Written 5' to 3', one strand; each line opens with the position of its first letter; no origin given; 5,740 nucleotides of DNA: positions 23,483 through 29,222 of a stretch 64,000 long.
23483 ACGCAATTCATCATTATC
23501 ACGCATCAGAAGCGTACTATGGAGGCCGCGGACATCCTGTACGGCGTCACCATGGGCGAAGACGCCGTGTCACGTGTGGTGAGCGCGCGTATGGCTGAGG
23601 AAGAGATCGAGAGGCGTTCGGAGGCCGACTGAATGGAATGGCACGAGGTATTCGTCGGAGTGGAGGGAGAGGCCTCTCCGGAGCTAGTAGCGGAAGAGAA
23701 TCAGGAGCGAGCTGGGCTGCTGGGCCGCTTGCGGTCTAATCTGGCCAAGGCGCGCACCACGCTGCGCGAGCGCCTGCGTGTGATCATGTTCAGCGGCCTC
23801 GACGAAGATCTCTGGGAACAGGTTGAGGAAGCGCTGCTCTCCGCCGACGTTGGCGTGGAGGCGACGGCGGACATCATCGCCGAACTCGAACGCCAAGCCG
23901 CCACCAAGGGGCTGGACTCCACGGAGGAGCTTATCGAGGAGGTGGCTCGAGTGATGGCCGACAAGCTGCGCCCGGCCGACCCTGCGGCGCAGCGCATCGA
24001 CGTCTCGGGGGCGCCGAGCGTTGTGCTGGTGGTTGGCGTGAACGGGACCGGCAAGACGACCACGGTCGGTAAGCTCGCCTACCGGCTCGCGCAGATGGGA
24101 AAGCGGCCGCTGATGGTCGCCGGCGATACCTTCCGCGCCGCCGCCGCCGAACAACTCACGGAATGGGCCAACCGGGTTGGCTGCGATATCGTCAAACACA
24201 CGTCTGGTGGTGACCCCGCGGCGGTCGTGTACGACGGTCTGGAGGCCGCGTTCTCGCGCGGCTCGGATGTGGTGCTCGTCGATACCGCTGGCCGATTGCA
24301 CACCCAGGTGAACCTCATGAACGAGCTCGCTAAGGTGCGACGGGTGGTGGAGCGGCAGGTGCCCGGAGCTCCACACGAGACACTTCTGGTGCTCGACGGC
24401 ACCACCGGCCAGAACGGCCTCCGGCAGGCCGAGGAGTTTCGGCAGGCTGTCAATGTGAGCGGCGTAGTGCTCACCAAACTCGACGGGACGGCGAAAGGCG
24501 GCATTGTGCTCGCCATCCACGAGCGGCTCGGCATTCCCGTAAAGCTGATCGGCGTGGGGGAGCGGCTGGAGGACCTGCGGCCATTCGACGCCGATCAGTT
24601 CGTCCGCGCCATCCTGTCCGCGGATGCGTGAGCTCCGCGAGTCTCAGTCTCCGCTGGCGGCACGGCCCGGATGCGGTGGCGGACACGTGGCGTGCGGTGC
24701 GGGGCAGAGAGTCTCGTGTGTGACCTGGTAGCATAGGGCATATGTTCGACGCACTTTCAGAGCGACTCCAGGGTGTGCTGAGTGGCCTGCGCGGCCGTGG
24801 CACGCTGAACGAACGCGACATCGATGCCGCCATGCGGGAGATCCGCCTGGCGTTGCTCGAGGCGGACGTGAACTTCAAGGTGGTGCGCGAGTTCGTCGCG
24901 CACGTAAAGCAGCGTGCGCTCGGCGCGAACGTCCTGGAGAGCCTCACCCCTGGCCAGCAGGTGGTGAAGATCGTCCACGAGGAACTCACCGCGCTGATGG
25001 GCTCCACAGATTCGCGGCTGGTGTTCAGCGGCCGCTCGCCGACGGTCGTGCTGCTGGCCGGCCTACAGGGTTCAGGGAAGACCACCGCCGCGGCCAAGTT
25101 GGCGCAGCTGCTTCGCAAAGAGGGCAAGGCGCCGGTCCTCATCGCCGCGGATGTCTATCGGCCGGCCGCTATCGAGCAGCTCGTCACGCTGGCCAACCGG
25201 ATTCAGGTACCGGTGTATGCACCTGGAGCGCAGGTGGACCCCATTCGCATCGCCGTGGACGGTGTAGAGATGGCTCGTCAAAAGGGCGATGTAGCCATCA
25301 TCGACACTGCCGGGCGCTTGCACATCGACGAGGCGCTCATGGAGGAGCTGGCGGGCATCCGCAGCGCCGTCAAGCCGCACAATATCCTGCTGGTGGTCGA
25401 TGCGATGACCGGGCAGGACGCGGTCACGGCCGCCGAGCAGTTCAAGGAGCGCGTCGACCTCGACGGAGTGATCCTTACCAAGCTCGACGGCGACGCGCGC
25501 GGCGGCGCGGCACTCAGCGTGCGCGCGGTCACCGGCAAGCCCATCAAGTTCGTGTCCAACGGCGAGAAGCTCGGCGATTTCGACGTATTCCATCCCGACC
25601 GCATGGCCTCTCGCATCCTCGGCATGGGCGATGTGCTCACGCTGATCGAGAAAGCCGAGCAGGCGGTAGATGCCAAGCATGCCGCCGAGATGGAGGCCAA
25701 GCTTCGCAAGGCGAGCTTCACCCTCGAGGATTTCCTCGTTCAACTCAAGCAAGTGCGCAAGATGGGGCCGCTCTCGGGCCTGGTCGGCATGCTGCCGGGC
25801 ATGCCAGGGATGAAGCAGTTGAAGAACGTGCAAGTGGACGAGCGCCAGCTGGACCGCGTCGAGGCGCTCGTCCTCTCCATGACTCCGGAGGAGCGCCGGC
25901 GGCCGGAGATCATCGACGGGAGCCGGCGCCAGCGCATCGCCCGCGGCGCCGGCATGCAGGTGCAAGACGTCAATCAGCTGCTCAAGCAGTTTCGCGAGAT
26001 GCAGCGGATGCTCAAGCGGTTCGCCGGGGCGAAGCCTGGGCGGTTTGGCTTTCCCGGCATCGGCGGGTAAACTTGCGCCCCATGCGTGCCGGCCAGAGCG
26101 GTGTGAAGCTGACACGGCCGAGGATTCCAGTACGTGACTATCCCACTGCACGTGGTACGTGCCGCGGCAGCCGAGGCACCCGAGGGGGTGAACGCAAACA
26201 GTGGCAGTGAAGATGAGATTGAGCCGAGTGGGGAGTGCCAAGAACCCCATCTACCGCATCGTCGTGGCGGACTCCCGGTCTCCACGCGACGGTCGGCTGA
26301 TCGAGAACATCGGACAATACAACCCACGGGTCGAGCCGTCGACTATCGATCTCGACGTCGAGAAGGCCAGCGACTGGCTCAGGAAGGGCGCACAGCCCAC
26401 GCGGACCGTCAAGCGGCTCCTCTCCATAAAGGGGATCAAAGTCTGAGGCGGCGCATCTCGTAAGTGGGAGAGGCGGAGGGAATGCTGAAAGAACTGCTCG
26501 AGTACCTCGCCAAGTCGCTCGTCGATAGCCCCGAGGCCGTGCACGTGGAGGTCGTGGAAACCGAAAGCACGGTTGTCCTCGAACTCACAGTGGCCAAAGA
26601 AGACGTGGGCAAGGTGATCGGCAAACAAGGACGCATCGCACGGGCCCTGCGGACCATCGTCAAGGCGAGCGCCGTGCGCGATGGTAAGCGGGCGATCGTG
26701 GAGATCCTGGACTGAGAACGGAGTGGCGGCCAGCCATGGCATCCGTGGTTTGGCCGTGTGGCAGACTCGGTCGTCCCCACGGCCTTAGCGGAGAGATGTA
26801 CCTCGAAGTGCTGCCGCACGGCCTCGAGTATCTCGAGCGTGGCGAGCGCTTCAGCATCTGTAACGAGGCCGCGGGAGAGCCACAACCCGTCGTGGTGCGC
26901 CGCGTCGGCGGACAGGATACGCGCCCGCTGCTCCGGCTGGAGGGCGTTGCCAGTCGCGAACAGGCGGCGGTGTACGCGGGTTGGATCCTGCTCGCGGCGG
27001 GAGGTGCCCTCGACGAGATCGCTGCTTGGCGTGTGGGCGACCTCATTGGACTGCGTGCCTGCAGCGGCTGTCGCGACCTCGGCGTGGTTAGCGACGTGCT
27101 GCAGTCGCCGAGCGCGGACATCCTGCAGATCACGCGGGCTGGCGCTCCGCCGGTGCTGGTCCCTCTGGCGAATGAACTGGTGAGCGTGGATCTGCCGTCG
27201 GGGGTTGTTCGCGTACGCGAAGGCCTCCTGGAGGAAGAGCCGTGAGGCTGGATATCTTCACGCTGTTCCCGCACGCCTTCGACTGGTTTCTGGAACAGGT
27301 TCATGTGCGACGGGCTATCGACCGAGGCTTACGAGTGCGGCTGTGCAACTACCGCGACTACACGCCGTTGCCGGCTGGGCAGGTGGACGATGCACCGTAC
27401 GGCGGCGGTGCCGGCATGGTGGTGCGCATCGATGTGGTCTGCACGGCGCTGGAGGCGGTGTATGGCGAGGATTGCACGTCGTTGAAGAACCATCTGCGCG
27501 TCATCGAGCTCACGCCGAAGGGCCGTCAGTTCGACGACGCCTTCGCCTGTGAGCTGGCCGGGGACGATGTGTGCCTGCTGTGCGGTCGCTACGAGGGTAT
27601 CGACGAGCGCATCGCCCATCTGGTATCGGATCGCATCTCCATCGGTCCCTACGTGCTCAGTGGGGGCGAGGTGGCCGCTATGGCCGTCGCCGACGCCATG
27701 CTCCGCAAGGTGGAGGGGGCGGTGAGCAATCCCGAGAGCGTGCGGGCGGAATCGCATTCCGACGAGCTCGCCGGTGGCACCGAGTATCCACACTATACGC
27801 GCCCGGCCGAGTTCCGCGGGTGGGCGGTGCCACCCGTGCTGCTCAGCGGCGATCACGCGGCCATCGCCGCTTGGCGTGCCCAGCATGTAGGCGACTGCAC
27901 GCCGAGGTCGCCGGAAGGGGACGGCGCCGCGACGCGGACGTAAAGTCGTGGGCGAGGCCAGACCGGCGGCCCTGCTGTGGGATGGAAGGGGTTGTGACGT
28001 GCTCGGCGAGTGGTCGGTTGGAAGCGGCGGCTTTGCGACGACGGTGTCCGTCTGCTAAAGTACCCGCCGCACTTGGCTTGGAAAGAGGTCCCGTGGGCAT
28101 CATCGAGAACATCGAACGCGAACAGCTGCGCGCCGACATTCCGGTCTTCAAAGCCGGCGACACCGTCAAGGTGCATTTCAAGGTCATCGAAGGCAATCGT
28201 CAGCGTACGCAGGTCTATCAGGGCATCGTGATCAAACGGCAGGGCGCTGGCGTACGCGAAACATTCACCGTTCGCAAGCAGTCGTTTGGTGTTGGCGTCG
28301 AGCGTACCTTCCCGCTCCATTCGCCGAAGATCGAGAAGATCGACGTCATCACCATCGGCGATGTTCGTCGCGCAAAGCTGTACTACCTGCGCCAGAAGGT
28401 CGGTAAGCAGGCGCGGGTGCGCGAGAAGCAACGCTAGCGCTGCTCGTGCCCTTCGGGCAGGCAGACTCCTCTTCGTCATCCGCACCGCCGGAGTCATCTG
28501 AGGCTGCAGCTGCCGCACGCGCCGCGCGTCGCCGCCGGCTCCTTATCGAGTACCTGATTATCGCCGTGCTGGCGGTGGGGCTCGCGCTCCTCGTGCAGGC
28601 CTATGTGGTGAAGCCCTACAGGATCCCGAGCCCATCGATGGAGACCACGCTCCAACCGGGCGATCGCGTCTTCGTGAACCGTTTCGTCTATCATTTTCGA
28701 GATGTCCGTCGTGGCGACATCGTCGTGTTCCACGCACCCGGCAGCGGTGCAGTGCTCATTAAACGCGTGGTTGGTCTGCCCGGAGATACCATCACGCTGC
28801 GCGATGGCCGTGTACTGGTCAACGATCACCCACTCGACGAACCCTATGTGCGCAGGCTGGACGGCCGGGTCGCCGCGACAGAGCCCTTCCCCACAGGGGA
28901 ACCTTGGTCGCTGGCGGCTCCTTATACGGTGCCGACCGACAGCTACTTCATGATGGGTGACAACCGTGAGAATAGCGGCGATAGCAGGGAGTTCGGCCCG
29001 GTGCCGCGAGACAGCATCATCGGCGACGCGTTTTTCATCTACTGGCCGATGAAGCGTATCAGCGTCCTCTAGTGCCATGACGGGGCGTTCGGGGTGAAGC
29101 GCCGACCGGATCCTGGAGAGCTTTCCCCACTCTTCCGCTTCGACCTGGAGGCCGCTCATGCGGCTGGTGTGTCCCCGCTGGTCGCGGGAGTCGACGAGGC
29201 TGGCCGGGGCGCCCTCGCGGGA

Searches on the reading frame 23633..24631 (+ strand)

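Call 11: search_protein_families(library=pfam, proteins=[window:23633-24631:+], max_evalue=0.001)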
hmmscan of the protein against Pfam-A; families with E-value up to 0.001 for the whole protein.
window:23633-24631:+ (332 aa): 9 families
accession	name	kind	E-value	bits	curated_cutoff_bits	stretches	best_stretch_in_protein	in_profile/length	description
PF00448.28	SRP54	-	1.6e-76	256.8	22.7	1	128-328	1-195/196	SRP54-type protein, GTPase domain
PF02881.24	SRP54_N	-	1.4e-11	44.9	22.4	1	54-105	16-72/75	SRP54-type protein, helical bundle domain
PF13604.12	AAA_30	-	8.1e-06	26.1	27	1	129-225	19-103/191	AAA domain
PF01656.29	CbiA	-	1.9e-05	25.1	25.4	1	138-290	9-90/125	CobQ/CobB/MinD/ParA nucleotide binding domain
PF25199.1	nSTAND_NTPase5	-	2.6e-05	24.5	34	1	113-169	23-83/145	Novel STAND NTPase 5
PF06745.19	ATPase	-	7.7e-05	22.6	26.6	1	129-194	20-82/231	KaiC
PF13401.12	AAA_22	-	0.00012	22.9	27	1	129-237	6-109/130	AAA domain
PF13245.12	AAA_19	-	0.00039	21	25.1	1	128-186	11-68/134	AAA domain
PF13191.12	AAA_16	-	0.00073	20.5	32.6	1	124-155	20-51/167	AAA ATPase domain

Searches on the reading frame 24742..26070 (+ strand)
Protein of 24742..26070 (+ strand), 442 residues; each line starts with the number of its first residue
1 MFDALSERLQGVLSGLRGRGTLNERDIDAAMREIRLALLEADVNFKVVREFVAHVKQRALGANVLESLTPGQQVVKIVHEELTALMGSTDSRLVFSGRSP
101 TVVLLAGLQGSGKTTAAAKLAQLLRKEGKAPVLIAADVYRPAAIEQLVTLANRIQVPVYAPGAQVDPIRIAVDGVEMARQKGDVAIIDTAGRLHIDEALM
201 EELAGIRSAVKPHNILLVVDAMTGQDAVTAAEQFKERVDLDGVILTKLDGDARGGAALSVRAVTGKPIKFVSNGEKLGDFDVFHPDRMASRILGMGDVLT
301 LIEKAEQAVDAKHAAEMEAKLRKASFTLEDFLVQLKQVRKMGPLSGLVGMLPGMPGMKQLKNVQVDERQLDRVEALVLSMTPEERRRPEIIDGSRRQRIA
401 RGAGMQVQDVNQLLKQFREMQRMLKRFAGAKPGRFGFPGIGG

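Call 11: search_protein_families(library=pfam, proteins=[window:24742-26070:+], max_evalue=0.001)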
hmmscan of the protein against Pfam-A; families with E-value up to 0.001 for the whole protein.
window:24742-26070:+ (442 aa): 9 families
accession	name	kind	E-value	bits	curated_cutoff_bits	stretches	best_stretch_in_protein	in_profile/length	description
PF00448.28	SRP54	-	1.1e-74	250.7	22.7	1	100-294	1-196/196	SRP54-type protein, GTPase domain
PF02978.25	SRP_SPB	-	9.9e-35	119.2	27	1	325-424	1-91/91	Signal peptide binding domain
PF02881.24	SRP54_N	-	7.4e-24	84.2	22.4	1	5-82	1-75/75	SRP54-type protein, helical bundle domain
PF06414.18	Zeta_toxin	-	1e-06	28.8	22.3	1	94-142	10-57/199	Zeta toxin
PF01656.29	CbiA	-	7.3e-06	26.4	25.4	1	110-253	9-88/125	CobQ/CobB/MinD/ParA nucleotide binding domain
PF13191.12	AAA_16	-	3e-05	25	32.6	1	95-229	20-148/167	AAA ATPase domain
PF13401.12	AAA_22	-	0.00015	22.5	27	1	100-208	5-109/130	AAA domain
PF13671.12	AAA_33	-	0.00051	20.8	27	0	102-141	1-35/143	AAA domain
PF01583.26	APS_kinase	-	0.00071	20.1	21.1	0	100-141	2-43/152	Adenylylsulphate kinase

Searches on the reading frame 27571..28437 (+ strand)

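Call 11: search_protein_families(library=pfam, proteins=[window:27571-28437:+], max_evalue=0.001)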
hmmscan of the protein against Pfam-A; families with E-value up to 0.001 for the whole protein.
window:27571-28437:+ (288 aa): 1 family
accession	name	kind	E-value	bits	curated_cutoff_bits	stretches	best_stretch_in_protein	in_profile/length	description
PF01245.26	Ribosomal_L19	-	6.5e-48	161.7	22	1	177-286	2-111/111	Ribosomal protein L19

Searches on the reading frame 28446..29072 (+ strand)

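Call 11: search_protein_families(library=pfam, proteins=[window:28446-29072:+], max_evalue=0.001)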
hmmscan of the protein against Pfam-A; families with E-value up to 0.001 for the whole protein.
window:28446-29072:+ (208 aa): 3 families
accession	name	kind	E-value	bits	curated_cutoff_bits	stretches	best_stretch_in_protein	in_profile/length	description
PF10502.14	Peptidase_S26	-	9.7e-54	182.3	22.9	1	34-200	2-168/168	Signal peptidase, peptidase S26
PF00717.28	Peptidase_S24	-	2e-05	24.7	23.3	1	59-118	39-91/116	Peptidase S24-like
PF16450.11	Prot_ATP_ID_OB_C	-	0.00072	19.8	23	0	118-146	8-35/56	Proteasomal ATPase OB C-terminal domain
